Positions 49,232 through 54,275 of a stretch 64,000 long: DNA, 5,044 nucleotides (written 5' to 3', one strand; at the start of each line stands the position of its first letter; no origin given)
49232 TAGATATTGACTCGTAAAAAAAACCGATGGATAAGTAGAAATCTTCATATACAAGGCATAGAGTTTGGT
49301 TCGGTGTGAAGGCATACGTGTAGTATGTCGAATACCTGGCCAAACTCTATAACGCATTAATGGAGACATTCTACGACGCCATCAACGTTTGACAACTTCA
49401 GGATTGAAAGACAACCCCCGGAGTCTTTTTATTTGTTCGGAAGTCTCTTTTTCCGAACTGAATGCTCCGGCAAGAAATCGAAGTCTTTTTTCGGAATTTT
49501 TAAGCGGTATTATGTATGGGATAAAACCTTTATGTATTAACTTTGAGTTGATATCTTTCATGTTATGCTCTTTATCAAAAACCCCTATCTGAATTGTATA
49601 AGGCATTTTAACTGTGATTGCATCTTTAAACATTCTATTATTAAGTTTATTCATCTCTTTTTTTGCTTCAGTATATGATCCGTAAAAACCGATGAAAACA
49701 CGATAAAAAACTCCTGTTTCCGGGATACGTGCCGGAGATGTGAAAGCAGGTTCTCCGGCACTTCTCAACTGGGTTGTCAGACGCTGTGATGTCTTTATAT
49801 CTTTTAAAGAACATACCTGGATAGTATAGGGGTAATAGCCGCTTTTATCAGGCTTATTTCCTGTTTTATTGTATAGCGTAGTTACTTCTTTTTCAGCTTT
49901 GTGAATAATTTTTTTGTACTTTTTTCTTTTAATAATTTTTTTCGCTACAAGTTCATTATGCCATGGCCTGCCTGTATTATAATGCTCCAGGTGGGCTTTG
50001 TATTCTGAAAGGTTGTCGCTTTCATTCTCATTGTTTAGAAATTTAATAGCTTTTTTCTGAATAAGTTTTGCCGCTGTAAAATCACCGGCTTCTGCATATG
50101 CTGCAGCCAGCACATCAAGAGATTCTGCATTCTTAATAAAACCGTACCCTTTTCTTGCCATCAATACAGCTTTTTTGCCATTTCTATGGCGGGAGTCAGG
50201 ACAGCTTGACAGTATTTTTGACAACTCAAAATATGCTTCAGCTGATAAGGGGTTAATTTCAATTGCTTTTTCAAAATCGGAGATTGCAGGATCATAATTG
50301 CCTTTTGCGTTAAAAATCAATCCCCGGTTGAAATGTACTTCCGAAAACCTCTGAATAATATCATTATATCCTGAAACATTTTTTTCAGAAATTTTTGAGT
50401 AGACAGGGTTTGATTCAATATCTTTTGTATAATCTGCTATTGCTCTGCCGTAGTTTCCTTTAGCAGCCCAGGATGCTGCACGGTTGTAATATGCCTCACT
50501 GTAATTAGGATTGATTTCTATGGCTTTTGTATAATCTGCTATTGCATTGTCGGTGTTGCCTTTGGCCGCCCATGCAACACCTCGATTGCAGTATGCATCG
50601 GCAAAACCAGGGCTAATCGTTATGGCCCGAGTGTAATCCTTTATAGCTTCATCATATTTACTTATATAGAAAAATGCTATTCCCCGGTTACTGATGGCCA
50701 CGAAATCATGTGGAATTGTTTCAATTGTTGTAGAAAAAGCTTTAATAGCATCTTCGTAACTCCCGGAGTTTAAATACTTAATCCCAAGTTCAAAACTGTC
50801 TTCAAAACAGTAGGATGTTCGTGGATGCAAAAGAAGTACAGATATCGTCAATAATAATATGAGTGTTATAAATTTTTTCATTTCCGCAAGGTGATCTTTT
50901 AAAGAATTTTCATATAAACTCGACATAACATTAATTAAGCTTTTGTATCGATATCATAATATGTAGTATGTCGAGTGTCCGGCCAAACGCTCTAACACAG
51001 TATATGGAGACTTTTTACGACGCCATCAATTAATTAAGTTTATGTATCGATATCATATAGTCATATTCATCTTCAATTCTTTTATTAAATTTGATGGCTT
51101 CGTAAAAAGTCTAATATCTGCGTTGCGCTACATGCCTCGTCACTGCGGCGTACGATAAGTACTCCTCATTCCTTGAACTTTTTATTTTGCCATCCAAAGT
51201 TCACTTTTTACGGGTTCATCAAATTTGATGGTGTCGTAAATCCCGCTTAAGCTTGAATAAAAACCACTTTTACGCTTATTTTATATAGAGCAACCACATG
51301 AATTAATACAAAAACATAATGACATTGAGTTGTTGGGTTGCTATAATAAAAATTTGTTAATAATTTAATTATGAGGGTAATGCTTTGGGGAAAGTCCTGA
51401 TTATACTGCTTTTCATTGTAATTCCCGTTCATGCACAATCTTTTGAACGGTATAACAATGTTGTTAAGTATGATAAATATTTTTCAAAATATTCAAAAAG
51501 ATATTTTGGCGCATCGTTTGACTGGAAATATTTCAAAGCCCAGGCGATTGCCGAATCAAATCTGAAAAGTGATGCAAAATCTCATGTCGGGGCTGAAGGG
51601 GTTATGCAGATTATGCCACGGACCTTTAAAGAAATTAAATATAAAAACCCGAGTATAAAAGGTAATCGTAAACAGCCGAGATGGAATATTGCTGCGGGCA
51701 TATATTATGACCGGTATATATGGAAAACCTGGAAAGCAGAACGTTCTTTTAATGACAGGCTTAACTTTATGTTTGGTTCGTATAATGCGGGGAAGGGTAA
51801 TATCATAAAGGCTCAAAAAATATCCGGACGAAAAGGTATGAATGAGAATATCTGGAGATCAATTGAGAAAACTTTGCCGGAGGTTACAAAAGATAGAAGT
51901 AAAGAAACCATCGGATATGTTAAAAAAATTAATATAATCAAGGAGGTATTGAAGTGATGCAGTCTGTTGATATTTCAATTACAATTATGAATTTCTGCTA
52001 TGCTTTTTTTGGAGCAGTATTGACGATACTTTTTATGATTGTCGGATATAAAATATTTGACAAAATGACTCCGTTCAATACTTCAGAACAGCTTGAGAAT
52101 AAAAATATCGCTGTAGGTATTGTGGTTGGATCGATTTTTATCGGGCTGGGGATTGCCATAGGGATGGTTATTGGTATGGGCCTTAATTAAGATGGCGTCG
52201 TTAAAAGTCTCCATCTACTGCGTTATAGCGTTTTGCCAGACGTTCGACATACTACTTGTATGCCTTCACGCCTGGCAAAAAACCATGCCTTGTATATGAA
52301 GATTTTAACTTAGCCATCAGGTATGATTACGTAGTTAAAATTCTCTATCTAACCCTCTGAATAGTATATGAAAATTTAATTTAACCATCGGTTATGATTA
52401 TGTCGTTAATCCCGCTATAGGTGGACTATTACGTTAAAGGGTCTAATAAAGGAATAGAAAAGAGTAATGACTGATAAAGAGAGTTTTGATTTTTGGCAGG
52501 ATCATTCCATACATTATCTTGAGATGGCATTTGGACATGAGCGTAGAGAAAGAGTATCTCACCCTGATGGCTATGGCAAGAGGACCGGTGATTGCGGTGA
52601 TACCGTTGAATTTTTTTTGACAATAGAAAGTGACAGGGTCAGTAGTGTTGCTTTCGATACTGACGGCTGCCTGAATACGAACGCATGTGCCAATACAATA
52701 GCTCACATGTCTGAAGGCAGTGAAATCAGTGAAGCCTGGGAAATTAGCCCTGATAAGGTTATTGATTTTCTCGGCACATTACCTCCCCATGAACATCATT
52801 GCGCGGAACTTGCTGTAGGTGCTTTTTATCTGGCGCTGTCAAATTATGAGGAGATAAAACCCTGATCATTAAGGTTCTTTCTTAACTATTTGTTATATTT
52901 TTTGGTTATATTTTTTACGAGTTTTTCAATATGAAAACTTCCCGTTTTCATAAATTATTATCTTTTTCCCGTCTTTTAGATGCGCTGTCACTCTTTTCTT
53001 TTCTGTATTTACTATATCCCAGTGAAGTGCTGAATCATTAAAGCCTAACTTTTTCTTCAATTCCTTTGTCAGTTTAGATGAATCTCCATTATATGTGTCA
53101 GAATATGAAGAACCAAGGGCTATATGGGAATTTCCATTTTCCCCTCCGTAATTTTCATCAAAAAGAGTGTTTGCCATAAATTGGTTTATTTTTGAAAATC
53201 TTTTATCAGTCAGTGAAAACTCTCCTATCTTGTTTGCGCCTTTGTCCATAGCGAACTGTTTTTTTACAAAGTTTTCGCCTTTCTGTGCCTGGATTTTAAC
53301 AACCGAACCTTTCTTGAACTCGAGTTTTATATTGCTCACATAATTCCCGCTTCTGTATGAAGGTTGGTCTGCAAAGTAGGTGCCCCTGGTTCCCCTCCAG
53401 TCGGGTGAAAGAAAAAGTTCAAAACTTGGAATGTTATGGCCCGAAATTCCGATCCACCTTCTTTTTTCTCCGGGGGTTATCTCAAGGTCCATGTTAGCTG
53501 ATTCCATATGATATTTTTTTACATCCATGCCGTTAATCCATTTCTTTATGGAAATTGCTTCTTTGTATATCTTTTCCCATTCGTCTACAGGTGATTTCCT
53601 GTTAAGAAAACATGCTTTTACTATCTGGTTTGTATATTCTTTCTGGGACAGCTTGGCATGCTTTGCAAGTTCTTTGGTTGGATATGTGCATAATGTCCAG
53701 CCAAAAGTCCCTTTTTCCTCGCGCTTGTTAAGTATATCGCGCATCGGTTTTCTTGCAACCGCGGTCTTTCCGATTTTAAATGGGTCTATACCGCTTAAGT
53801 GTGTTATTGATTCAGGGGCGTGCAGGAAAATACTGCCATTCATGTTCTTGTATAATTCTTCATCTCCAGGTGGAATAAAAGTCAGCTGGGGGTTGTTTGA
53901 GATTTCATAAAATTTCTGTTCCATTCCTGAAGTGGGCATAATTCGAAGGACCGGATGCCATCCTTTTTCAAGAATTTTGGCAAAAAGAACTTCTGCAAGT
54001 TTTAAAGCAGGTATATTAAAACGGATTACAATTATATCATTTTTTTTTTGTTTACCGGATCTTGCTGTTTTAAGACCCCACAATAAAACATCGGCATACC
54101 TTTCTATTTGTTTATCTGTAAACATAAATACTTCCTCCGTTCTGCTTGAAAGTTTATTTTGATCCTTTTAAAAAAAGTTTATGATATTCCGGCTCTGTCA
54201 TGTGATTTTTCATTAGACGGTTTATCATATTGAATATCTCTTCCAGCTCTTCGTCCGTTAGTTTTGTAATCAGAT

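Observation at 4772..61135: Family A: nine full-length ~145-155 bp long-hairpin repeats whose inner stem is maintained by compensatory base changes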

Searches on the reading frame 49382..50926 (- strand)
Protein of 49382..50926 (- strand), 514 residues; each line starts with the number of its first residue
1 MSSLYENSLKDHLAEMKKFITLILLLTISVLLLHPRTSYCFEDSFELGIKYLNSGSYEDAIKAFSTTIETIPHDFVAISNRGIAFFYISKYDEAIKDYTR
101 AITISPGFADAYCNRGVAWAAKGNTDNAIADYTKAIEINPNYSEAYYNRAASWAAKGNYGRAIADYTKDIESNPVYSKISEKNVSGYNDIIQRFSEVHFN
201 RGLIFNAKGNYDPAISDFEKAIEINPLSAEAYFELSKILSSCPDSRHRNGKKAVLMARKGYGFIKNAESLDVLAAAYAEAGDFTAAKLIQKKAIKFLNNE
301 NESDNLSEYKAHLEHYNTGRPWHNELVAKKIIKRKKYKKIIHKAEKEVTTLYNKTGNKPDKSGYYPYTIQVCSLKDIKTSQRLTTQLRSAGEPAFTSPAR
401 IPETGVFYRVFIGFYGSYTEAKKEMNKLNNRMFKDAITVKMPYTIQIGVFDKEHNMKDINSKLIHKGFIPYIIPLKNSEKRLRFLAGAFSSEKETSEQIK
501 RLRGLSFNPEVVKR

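Call 18: search_protein_families(library=pfam, proteins=[window:49382-50926:-])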
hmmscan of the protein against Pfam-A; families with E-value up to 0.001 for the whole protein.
window:49382-50926:- (514 aa): 17 families
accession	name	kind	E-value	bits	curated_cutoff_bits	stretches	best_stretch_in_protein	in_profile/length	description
PF00515.34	TPR_1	-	3.1e-43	144.3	27.8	3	109-142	1-34/34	Tetratricopeptide repeat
PF07719.23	TPR_2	-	1.1e-34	116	27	2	109-142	1-34/34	Tetratricopeptide repeat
PF13414.12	TPR_11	-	6.5e-27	93.4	26.8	3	84-123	3-42/42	TPR repeat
PF13181.12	TPR_8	-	5.1e-23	79.7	25.7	2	109-142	1-34/34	Tetratricopeptide repeat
PF13431.12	TPR_17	-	2.2e-22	77.8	24.4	1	132-163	2-33/34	Tetratricopeptide repeat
PF05036.18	SPOR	-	7.3e-22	77.9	21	2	366-437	4-73/76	SPOR domain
PF13432.12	TPR_16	-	7.8e-18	65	32.7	1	81-142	3-64/65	Tetratricopeptide repeat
PF14559.12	TPR_19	-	7.1e-13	49.1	25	0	121-164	3-46/68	Tetratricopeptide repeat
PF13424.12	TPR_12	-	1.1e-12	48.4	30.1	0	51-104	13-74/77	Tetratricopeptide repeat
PF13428.12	TPR_14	-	4.5e-12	45.8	23.5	0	201-237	7-43/44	Tetratricopeptide repeat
PF13174.12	TPR_6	-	3.2e-10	40.4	26.3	0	197-228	2-33/33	Tetratricopeptide repeat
PF13371.12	TPR_9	-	6e-10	39.4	35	0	90-142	10-62/73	Tetratricopeptide repeat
PF13374.12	TPR_10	-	1.2e-08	35.2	27.5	0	267-295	2-30/42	Tetratricopeptide repeat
PF24575.1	TPR_Slam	-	1.6e-07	32.2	35.2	0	197-239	49-91/104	Surface lipoprotein assembly modifier, N-terminal TPR repeats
PF10516.15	SHNi-TPR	-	1.3e-06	28.2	21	0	89-103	15-29/38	SHNi-TPR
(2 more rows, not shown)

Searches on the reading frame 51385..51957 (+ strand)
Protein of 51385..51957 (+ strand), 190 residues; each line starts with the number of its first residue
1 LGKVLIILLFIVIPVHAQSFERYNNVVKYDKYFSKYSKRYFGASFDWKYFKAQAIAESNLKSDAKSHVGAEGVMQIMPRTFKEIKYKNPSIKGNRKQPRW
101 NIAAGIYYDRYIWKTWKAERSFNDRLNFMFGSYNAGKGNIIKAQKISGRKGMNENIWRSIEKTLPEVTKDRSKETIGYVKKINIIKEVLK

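Call 18: search_protein_families(library=pfam, proteins=[window:51385-51957:+])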
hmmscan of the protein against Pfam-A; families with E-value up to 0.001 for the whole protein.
window:51385-51957:+ (190 aa): 1 family
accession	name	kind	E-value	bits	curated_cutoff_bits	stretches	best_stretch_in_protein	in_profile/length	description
PF01464.25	SLT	-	3.7e-18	65.6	21.3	1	45-154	12-115/117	Transglycosylase SLT domain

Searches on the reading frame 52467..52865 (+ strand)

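Call 18: search_protein_families(library=pfam, proteins=[window:52467-52865:+])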
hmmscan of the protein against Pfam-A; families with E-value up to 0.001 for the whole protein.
window:52467-52865:+ (132 aa): 1 family
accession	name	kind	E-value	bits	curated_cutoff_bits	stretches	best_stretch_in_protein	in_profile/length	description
PF01592.21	NifU_N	-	2.8e-16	60.3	22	1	42-130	33-123/127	NifU-like N terminal domain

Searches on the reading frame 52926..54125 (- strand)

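Call 18: search_protein_families(library=pfam, proteins=[window:52926-54125:-])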
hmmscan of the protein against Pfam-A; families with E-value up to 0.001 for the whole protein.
window:52926-54125:- (399 aa): 1 family
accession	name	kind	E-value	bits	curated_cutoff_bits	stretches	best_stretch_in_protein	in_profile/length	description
PF02073.20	Peptidase_M29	-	7.2e-112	374.6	27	1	4-397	2-406/406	Thermophilic metalloprotease (M29)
